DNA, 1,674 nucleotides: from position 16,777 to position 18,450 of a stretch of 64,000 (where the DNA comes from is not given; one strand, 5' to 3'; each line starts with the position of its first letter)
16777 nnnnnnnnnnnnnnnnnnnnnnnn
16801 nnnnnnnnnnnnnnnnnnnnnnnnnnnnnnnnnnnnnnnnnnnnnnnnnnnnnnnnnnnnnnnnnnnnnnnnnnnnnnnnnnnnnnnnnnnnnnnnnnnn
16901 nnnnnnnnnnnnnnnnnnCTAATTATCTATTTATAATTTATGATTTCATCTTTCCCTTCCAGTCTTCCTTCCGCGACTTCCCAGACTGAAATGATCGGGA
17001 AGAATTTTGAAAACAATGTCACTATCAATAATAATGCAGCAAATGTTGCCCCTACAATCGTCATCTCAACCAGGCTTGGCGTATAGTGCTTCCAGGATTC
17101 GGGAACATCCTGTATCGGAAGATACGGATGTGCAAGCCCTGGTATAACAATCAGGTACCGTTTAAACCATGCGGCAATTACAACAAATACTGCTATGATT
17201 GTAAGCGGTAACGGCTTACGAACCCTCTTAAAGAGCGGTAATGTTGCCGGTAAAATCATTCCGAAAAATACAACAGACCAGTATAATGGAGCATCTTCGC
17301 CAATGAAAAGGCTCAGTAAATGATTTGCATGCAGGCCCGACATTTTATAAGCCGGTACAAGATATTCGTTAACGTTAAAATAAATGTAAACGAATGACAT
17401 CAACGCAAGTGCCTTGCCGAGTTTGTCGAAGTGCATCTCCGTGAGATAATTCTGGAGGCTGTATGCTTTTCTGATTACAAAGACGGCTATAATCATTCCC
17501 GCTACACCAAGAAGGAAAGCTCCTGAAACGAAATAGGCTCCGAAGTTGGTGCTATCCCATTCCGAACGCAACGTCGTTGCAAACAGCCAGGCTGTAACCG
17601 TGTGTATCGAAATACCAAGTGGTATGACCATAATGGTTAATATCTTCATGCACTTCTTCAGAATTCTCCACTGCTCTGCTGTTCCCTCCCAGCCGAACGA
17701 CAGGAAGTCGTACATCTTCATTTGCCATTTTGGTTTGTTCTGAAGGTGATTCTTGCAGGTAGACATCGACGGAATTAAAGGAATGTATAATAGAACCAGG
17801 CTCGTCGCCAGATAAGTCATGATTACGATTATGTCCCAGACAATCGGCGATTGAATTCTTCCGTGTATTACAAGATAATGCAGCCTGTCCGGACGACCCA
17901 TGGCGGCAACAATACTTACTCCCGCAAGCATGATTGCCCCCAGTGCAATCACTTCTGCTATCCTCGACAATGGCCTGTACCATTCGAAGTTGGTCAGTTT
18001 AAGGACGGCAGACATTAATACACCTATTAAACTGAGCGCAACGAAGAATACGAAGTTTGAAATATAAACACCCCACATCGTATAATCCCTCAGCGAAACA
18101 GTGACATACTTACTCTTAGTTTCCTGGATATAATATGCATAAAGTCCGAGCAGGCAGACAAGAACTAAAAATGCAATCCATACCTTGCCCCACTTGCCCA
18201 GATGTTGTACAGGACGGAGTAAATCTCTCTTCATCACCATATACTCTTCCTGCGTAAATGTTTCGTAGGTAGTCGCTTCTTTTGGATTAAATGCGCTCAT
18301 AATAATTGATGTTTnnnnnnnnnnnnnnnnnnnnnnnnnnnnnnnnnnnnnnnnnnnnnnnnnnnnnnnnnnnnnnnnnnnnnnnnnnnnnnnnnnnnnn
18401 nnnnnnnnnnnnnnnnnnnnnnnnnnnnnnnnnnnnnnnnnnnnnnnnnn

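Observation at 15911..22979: Orphan NrfCD/NosGH-like quinol-dehydrogenase module embedded in an 8-gene lipoprotein/cytochrome/OM-barrel operon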

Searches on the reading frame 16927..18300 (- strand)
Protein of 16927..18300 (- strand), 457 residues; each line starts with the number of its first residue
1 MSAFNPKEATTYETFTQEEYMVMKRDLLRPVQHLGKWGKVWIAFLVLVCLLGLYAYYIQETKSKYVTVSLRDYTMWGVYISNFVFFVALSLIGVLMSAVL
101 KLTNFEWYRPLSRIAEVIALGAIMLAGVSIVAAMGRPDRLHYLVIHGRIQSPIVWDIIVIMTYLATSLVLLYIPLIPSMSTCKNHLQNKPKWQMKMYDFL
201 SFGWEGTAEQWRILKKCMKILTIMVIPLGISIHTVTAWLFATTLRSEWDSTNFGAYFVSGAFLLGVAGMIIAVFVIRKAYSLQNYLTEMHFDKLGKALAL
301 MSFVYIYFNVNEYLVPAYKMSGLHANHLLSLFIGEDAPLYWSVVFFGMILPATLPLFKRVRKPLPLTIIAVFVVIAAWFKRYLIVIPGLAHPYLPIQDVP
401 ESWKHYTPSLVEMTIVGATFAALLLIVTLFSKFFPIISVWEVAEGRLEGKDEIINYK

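Call 3: search_protein_families(library=pfam, proteins=[window:16927-18300:-], max_evalue=0.01)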
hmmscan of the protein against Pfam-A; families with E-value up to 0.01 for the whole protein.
window:16927-18300:- (457 aa): 1 family
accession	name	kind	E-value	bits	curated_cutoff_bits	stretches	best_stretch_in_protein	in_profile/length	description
PF03916.19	NrfD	-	5.1e-25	89.2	25.8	1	74-390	9-310/313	Polysulphide reductase, NrfD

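Call 4: search_protein_families(library=ncbifam, proteins=[window:16927-18300:-], max_evalue=0.01)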
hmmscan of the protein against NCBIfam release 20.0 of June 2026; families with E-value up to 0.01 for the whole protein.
window:16927-18300:- (457 aa): 1 family
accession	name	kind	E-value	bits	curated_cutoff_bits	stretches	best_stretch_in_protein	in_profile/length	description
NF045798.1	DsrP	equivalog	1.7e-29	103.3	350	2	40-174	14-143/346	sulfate reduction electron transfer complex DsrMKJOP subunit DsrP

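Call 7: find_homologous_proteins(query=window:16927-18300:-)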
Query window:16927-18300:- (457 aa): 4902 proteins with E <= 0.001 among 8000 candidates; the best 120 are listed.
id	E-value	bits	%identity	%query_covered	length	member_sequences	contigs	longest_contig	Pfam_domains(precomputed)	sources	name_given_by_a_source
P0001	0.0e+0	1021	100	100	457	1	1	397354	PF03916.20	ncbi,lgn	-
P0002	1.0e-285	966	93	100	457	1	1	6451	PF03916.20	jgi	-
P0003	3.1e-271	918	87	100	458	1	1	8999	PF03916.20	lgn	-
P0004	1.1e-270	916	87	100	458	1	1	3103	PF03916.20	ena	-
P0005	2.5e-270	915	87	100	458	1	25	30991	PF03916.20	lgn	-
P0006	3.7e-270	914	87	100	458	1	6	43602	PF03916.20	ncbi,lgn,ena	-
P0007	6.7e-269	910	86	100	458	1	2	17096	PF03916.20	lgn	-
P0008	7.1e-269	910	86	100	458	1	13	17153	PF03916.20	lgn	-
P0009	2.3e-268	909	86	100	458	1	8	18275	PF03916.20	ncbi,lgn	-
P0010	2.4e-268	908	86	100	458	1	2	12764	PF03916.20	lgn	-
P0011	8.4e-268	907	86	100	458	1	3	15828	PF03916.20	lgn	-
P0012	8.7e-268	907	86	100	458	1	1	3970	PF03916.20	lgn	-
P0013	1.5e-267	906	86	100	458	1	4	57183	PF03916.20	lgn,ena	-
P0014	1.7e-267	906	86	100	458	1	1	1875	PF03916.20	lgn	-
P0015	2.2e-267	905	87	99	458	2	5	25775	PF03916.20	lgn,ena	-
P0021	1.1e-265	900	86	99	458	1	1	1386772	PF03916.20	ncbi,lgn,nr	ncbi:MAG: polysulfide reductase [Bacteroidetes bacterium B1(2017)]|nr:MAG: polysulfide reductase [Ba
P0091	4.4e-230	782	73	99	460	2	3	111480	PF03916.20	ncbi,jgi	jgi:Ni/Fe-hydrogenase subunit HybB-like protein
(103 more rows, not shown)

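Call 8: find_encoding_contigs(protein=P0001, flank=10000, max_places=2)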
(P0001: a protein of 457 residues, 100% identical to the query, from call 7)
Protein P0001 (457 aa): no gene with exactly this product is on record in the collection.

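Call 9: find_encoding_contigs(protein=P0091, flank=10000, max_places=3)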
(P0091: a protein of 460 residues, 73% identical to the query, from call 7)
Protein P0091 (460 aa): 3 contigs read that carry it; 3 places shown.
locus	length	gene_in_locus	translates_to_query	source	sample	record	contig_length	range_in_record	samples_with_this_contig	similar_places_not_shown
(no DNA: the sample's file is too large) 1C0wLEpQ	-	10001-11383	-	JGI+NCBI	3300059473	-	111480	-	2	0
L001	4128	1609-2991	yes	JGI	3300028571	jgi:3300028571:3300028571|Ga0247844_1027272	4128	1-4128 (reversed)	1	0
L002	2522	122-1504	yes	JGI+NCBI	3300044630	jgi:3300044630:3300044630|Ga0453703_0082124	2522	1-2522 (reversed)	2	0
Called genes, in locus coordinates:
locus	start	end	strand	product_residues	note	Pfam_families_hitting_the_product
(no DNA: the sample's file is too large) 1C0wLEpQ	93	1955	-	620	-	PF01136:Peptidase_U32, PF12392:DUF3656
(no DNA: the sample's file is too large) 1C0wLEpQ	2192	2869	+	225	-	PF13568:OMP_b-brl_2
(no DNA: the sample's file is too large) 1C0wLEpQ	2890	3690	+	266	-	PF00215:OMPdecase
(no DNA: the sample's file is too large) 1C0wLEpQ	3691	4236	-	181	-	-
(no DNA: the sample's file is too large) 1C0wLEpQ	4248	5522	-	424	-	PF11013:DUF2851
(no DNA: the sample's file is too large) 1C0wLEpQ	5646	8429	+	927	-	PF00754:F5_F8_type_C (weak), PF04231:Endonuclease_1, PF18962:Por_Secre_tail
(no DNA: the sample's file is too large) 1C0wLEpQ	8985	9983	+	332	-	PF12838:Fer4_7 (faint), PF13187:Fer4_9 (faint), PF13237:Fer4_10 (faint), PF13247:Fer4_11, PF00037:Fer4 (weak), PF12797:Fer4_2 (weak), PF12837:Fer4_6 (weak), PF13247:Fer4_11 (weak), +1 more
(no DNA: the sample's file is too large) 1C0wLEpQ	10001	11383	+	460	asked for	PF03916:NrfD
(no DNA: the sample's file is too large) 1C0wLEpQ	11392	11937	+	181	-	-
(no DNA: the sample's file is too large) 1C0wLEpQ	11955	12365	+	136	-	PF00034:Cytochrom_C, PF13442:Cytochrome_CBB3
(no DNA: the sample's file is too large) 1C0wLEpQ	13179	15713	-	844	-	PF17148:DUF5117, PF16313:DUF4953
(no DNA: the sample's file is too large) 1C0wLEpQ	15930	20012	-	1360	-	PF28492:Beta_helix_4, PF00801:PKD (weak), PF18911:PKD_4, PF00801:PKD (weak), PF28492:Beta_helix_4, PF18911:PKD_4, PF18911:PKD_4, PF18962:Por_Secre_tail, +3 more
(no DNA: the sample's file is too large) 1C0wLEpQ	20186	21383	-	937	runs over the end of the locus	PF13620:CarboxypepD_reg, PF13715:CarbopepD_reg_2, PF07715:Plug, PF00593:TonB_dep_Rec_b-barrel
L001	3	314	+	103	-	?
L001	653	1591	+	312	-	PF12838:Fer4_7 (faint), PF13237:Fer4_10 (faint), PF14697:Fer4_21 (faint), PF13247:Fer4_11, PF00037:Fer4 (weak), PF12797:Fer4_2 (weak), PF12837:Fer4_6 (weak), PF13247:Fer4_11 (weak), +1 more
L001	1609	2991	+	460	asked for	PF03916:NrfD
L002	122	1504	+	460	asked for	PF03916:NrfD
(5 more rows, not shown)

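Call 10: search_solved_structures(query=window:16927-18300:-, max_evalue=0.01)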
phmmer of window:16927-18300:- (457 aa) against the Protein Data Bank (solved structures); distinct sequences matched with E-value up to 0.01: 4.
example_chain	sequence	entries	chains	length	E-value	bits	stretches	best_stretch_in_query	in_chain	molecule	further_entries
8k9e_C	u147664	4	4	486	1.1e-44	156.3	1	74-442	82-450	Polysulphide reductase NrfD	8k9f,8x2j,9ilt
6f0k_C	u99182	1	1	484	6e-44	153.9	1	37-443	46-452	Polysulphide reductase NrfD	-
6lod_C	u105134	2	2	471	7.1e-44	153.6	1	27-444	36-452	Polysulphide reductase NrfD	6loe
6btm_C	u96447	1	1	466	8.2e-43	150.1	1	25-443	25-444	Alternative Complex III subunit C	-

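Call 16: find_encoding_contigs(protein=P0021, flank=10000, max_places=2)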
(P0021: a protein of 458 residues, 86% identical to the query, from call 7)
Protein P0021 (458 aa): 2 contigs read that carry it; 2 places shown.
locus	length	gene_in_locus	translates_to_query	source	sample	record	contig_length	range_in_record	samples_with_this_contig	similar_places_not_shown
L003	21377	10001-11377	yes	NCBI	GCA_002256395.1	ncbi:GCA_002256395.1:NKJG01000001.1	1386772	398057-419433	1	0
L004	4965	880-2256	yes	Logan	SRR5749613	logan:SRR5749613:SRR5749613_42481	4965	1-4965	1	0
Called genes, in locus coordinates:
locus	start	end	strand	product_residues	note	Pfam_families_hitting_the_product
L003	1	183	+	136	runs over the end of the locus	PF01242:PTPS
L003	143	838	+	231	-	PF01227:GTP_cyclohydroI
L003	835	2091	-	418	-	PF01979:Amidohydro_1, PF07969:Amidohydro_3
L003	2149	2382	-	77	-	-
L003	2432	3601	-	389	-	-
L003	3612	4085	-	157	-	PF00034:Cytochrom_C, PF13442:Cytochrome_CBB3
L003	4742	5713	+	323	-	PF04264:YceI (faint)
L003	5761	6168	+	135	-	-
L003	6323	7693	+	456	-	PF09459:EB_dh, PF13442:Cytochrome_CBB3 (weak)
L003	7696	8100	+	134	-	-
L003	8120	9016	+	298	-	PF19089:DUF5777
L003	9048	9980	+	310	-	PF12838:Fer4_7 (faint), PF13237:Fer4_10 (faint), PF14697:Fer4_21 (faint), PF13247:Fer4_11, PF00037:Fer4 (weak), PF12797:Fer4_2 (weak), PF12837:Fer4_6 (weak), PF13247:Fer4_11 (weak), +1 more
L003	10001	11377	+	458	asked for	PF03916:NrfD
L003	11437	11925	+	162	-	-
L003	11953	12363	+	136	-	PF00034:Cytochrom_C, PF13442:Cytochrome_CBB3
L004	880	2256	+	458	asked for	PF03916:NrfD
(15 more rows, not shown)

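Call 18: find_related_loci(query=A1, collection=genome_contigs, flank=10000)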
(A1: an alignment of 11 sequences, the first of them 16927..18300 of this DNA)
Query A1 (457 aa) in genome_contigs; peptide patterns used: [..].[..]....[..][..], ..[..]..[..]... (x = any residue, [..] = any of these).
599 stretches matched a pattern (row limit reached: there are more); 581 encode a relative of the query (tblastn E <= 1e-3); the best 80 are kept; 80 distinct loci.
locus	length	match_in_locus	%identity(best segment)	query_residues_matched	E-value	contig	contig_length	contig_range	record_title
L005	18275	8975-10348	86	1-457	0e+0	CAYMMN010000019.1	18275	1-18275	MAG TPA_asm: uncultured Flavobacteriales bacterium isolate SRP173033_co2_63 genome assembly, contig: NODE_1274_length_18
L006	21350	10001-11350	87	8-457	0e+0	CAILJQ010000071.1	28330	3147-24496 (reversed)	MAG: uncultured Bacteroidetes bacterium isolate Loclat_bin-05405 genome assembly, contig: bin-05405:071/309, whole genom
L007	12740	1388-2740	86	7-457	0e+0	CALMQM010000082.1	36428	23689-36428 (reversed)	MAG TPA_asm: uncultured Bacteroidetes bacterium isolate SRR1772177_bin.147_CONCOCT_v1.1_MAG genome assembly, contig: ERZ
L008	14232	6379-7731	85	7-457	0e+0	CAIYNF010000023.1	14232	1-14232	MAG: uncultured Bacteroidetes bacterium isolate Ja_bin-4299 genome assembly, contig: bin-4299:023/209, whole genome shot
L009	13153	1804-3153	84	8-457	0e+0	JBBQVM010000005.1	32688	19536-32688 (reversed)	MAG: Bacteroidia bacterium isolate Co_metawrap_1996 Cmw_1996_k141_29730933_length_32688_cov_10.0000, whole genome shotgu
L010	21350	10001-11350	87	8-457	0e+0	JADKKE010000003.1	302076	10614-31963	MAG: Bacteroidetes bacterium isolate Vibo_18-Q3-R45-57_MAXAC.083 tig00004221-10-3019220, whole genome shotgun sequence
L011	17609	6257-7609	85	7-457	0e+0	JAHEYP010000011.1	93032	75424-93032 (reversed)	MAG: Bacteroidetes bacterium isolate nzgw130 NODE_149_length_93033_cov_9.205560, whole genome shotgun sequence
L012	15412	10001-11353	84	7-457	0e+0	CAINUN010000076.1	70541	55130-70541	MAG: uncultured Bacteroidetes bacterium isolate Umea1_bin-0169 genome assembly, contig: bin-0169:076/106, whole genome s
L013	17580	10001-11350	85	8-457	0e+0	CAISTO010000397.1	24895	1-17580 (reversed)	MAG: uncultured Bacteroidetes bacterium isolate Loclat_bin-04791 genome assembly, contig: bin-04791:397/484, whole genom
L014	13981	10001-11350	85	8-457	0e+0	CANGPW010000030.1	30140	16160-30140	MAG: Bacteroidetes bacterium isolate RE-14apr17-15 genome assembly, contig: RE-14apr17-C1107, whole genome shotgun seque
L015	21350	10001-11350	84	8-457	0e+0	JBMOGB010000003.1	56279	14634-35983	MAG: Bacteroidia bacterium isolate Deming_bin.278 contig881, whole genome shotgun sequence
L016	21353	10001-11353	86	7-457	0e+0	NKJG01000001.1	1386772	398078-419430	MAG: Bacteroidetes bacterium B1(2017) isolate B1 NODE_3, whole genome shotgun sequence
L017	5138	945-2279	83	13-457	0e+0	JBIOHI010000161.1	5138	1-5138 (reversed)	MAG: Bacteroidia bacterium isolate GcL13-5 k141_2583217_length_5138_cov_11.0000, whole genome shotgun sequence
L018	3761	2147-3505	81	5-457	0e+0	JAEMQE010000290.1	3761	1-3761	MAG: Lentimicrobium sp. isolate 2016_B02_sed_C_21 c_000000007226, whole genome shotgun sequence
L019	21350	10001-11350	81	8-457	0e+0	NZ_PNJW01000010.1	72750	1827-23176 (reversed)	MAG: Flavobacterium sp. isolate WM.006 WM_1000101_72750, whole genome shotgun sequence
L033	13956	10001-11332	75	13-455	0e+0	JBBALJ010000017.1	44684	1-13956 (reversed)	MAG: Bacteroidia bacterium isolate EUL_060 ctg17-EUL_060, whole genome shotgun sequence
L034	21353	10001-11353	74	7-457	0e+0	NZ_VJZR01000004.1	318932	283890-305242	Flavobacterium franklandianum strain LB3P56 NODE_4_length_318932_cov_114.844522, whole genome shotgun sequence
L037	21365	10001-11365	70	3-457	0e+0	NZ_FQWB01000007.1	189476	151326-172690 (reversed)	Flavobacterium fluvii strain DSM 19978, whole genome shotgun sequence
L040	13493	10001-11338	72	12-457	0e+0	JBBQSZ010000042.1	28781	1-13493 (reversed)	MAG: Flavobacteriales bacterium isolate Co_metawrap_1796 Cmw_1796_k141_1759654_length_28781_cov_10.0000, whole genome sh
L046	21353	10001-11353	84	7-457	0e+0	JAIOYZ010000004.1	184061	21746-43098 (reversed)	MAG: Bacteroidia bacterium isolate Tobar12.5m-G26 Tobar12-5m-20mill-C27, whole genome shotgun sequence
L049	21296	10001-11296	65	18-451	0e+0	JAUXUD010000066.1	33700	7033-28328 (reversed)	MAG: Bacteroidota bacterium isolate C13_metabat.bin.6 C13_k141_80074, whole genome shotgun sequence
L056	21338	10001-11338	73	12-457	0e+0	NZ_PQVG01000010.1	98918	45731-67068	Flavobacterium alvei strain HR-AY HR-AY_10, whole genome shotgun sequence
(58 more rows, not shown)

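Call 22: search_protein_families(library=pfam, proteins=[L016:12370-13416:+, L013:5436-5843:+, L049:7879-8598:+, L033:13404-13784:+, L046:2448-3617:-, L056:12479-13348:-, L006:2183-2452:-, L040:6190-7269:+], max_evalue=1)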
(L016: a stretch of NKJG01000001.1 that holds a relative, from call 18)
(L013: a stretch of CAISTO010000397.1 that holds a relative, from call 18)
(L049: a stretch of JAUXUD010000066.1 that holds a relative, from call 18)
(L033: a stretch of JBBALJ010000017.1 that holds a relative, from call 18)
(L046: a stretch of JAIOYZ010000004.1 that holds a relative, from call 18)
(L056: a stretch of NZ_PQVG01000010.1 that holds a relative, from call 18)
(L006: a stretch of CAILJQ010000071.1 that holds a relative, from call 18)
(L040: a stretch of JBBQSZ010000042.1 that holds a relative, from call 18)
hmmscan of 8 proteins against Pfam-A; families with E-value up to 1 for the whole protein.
L016:12370-13416:+ (348 aa): 0 families

L013:5436-5843:+ (135 aa): 4 families
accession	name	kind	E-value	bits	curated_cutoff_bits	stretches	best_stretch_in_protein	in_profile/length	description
PF13620.12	CarboxypepD_reg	-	0.0012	19.6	32.3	1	54-121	8-71/82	Carboxypeptidase regulatory-like domain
PF16640.11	Big_3_5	-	0.011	16.7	35.5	1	52-121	19-87/88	Bacterial Ig-like domain (group 3)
PF23193.1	NOMO_3rd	-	0.013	16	27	1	71-110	52-92/120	NOMO third transthyretin-like domain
PF17802.7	SpaA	-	0.036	14.6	23.1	1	63-126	19-81/91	Prealbumin-like fold domain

L049:7879-8598:+ (239 aa): 2 families
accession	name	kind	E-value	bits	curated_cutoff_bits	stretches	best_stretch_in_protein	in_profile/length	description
PF00027.35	cNMP_binding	-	2.5e-12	47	27.5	1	43-129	3-89/89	Cyclic nucleotide-binding domain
PF13545.12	HTH_Crp_2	-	5.2e-11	42.8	27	1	162-234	2-70/70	Crp-like helix-turn-helix domain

L033:13404-13784:+ (126 aa): 1 family
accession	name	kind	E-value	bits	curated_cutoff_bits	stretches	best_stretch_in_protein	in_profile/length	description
PF17410.7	Stevor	-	0.22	11.5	25.4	1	43-124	186-266/275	Subtelomeric Variable Open Reading frame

L046:2448-3617:- (389 aa): 0 families

L056:12479-13348:- (289 aa): 3 families
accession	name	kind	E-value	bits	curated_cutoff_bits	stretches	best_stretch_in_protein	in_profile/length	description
PF11138.13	DUF2911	-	3.2e-50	170.2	27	1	35-179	1-144/145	Protein of unknown function (DUF2911)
PF25062.1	ARM_TT21_N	-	0.05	13.8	40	1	204-275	102-167/222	Tetratricopeptide repeat protein 21 N-terminal ARM repeat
PF13181.12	TPR_8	-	0.17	12.6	25.7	1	204-233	4-32/34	Tetratricopeptide repeat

L006:2183-2452:- (89 aa): 3 families
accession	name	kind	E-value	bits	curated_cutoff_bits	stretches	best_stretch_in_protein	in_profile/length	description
PF09626.15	DHC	-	0.0041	18.6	22.2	1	39-87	1-53/116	Dihaem cytochrome c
PF13442.11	Cytochrome_CBB3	-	0.0088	16.8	27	1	33-48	4-19/68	Cytochrome C oxidase, cbb3-type, subunit III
PF00034.26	Cytochrom_C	-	0.016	17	21.3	0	34-48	3-17/90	Cytochrome c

L040:6190-7269:+ (359 aa): 11 families
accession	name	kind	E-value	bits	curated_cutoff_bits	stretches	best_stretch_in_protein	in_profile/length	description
PF22113.1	Mtrc-MtrF_II-IV_dom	-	9.6e-14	51.7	30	2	46-195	26-166/176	Outer membrane cytochrome MtrC/MtrF-like, domains II/IV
PF14522.11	Cytochrome_C7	-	7.3e-09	35.8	24.8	2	242-285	8-54/67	Cytochrome c7 and related cytochrome c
PF09699.15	Paired_CXXCH_1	-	1.3e-07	31.6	20.6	2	141-151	8-18/41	Doubled CXXCH motif (Paired_CXXCH_1)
PF14537.11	Cytochrom_c3_2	-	1.7e-07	32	25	2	243-280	4-34/79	Cytochrome c3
PF22678.1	Cytochrom_c_NrfB-like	-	2.7e-05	25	27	1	236-280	24-66/89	Cytochrome c-type protein NrfB-like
PF02085.21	Cytochrom_CIII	-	4.9e-05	24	22.9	2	50-110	32-86/101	Class III cytochrome C family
PF13435.11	Cytochrome_C554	-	0.00015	23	20.8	1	50-119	1-66/84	Cytochrome c554 and c-prime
PF02335.20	Cytochrom_C552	-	0.0011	18.4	24.1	1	136-193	122-176/438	Cytochrome c552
PF03264.19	Cytochrom_NNT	-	0.0017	18.5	24.1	1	244-281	124-166/174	NapC/NirT cytochrome c family, N-terminal region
PF04930.20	FUN14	-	0.073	13.9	22.5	1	2-30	16-44/92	FUN14 family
PF09526.16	DUF2387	-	0.57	10.7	25.9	0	48-72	30-54/72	Probable metal-binding protein (DUF2387)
